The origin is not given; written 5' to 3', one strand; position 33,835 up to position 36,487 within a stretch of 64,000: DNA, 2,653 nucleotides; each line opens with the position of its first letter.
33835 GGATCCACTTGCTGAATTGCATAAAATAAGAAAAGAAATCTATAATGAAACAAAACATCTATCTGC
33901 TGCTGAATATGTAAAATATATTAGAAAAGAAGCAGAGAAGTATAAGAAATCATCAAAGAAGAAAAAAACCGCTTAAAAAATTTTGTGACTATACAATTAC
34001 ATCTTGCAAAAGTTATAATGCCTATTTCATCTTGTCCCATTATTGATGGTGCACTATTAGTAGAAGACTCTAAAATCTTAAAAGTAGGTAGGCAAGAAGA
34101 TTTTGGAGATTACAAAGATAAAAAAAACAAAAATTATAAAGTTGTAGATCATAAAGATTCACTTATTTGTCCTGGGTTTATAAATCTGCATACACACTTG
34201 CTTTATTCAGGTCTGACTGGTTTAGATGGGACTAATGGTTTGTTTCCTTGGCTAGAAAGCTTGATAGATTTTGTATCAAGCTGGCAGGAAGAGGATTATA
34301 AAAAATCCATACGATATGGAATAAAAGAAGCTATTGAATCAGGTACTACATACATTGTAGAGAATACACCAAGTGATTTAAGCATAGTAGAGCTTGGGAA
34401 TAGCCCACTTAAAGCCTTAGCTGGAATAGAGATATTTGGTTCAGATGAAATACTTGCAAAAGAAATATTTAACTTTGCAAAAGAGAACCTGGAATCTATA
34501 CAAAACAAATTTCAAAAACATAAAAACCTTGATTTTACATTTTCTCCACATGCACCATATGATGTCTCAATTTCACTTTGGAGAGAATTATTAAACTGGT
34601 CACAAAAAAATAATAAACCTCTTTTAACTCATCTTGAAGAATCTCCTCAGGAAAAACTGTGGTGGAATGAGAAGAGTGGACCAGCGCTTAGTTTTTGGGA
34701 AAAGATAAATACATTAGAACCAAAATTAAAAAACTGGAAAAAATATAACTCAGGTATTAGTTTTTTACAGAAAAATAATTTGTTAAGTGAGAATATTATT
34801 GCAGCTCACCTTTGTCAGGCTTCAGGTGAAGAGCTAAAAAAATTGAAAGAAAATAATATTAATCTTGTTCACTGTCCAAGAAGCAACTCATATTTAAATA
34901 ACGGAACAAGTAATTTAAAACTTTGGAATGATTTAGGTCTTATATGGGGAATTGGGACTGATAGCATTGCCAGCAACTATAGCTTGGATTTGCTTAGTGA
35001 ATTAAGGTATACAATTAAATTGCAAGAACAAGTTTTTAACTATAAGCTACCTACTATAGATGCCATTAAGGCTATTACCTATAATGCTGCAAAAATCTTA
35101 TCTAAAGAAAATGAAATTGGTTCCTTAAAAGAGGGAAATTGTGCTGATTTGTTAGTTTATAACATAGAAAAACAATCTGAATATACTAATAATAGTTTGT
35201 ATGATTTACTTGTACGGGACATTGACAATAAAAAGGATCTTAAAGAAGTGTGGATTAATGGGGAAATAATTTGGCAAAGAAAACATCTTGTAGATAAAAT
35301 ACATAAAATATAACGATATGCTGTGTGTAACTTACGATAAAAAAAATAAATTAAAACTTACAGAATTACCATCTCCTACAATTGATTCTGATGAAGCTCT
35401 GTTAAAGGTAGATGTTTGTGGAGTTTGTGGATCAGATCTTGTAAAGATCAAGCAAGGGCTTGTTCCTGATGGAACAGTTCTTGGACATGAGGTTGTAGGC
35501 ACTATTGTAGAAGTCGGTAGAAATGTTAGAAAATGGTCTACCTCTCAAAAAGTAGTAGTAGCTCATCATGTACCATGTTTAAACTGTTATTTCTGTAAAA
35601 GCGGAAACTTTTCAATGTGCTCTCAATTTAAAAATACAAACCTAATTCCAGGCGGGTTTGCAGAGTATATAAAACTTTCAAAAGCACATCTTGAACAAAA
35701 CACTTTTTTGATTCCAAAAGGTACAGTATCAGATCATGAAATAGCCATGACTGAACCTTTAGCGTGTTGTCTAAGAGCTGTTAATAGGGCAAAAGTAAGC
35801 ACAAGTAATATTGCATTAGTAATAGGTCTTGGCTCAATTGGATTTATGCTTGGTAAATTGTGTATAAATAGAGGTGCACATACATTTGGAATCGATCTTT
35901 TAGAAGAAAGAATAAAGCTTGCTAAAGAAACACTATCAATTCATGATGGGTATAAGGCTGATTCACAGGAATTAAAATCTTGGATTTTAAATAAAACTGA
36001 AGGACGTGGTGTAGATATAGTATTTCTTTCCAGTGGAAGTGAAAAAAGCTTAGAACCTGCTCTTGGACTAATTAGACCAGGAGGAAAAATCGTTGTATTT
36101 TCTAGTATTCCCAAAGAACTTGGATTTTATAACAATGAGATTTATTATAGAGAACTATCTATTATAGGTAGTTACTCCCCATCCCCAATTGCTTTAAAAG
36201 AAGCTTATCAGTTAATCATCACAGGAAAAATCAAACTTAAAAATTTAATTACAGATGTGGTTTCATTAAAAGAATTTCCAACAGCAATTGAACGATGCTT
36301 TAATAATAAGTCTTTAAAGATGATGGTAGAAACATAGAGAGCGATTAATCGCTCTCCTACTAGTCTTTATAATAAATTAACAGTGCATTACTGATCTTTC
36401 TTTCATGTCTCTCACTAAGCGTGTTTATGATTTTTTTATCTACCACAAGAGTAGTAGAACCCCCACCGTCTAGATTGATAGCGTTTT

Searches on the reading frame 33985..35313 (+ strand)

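Call 27: search_protein_families(library=pfam, proteins=[window:33985-35313:+], max_evalue=0.01)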
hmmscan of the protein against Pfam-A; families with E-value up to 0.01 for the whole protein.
window:33985-35313:+ (442 aa): 2 families
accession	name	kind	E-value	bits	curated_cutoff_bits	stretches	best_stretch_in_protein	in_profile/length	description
PF01979.26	Amidohydro_1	-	4.4e-41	141.7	25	1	61-428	2-344/345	Amidohydrolase family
PF07969.17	Amidohydro_3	-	1.9e-10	41.2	29.7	1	308-429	356-471/472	Amidohydrolase family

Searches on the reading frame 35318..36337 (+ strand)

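Call 27: search_protein_families(library=pfam, proteins=[window:35318-36337:+], max_evalue=0.01)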
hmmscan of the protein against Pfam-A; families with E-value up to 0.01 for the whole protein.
window:35318-36337:+ (339 aa): 3 families
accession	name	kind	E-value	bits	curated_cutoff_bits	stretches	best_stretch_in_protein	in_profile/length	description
PF08240.17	ADH_N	-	3.8e-22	79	23.5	1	24-125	2-99/104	Alcohol dehydrogenase GroES-like domain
PF00107.32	ADH_zinc_N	-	2e-18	67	31.8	1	174-300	2-127/129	Zinc-binding dehydrogenase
PF13602.12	ADH_zinc_N_2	-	0.0035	18.7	27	1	222-326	14-122/134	Zinc-binding dehydrogenase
